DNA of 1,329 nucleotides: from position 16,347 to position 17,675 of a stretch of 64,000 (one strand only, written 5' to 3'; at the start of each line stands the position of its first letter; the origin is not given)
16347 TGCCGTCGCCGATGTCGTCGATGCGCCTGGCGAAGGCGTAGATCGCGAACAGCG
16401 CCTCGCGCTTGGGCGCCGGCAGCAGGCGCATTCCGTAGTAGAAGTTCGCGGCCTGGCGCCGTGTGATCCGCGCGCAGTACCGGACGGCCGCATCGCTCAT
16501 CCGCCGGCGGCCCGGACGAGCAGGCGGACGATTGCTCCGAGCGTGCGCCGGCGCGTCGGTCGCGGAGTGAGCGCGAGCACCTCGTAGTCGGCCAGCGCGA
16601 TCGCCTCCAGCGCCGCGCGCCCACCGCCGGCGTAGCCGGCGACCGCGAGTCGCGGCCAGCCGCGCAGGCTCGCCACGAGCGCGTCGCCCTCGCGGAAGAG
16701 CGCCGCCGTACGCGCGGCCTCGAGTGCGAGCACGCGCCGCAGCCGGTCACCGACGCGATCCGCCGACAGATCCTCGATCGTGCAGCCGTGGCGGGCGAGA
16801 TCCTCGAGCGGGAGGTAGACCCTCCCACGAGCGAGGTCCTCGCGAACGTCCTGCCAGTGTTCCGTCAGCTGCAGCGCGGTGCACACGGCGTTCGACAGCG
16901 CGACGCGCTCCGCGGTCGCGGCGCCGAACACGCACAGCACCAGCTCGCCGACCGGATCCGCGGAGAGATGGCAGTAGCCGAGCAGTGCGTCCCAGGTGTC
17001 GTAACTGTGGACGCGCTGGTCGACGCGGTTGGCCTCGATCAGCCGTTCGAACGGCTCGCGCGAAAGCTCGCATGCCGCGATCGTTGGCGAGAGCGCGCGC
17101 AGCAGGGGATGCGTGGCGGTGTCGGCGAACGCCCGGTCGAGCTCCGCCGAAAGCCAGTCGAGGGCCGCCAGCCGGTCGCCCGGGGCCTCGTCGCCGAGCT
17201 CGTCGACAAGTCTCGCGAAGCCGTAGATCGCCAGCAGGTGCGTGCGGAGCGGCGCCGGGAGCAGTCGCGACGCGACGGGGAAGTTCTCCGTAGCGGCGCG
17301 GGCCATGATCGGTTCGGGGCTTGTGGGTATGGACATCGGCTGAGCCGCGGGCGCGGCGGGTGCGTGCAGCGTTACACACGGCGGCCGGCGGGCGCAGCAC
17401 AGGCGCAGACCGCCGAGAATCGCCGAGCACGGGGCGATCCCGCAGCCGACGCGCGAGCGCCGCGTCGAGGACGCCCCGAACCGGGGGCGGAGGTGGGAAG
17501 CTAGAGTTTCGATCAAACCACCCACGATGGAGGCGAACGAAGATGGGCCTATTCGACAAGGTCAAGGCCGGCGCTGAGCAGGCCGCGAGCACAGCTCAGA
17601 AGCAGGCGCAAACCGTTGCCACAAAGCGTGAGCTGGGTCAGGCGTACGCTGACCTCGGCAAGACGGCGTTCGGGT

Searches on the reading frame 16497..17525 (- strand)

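Call 79: search_protein_families(library=pfam, proteins=[window:16497-17525:-], max_evalue=0.00001)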
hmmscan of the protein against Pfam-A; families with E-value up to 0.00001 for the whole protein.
window:16497-17525:- (342 aa): 1 family
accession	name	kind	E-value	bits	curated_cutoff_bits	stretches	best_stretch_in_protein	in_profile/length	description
PF00494.24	SQS_PSY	-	2.3e-64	218.1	26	1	76-323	2-257/263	Squalene/phytoene synthase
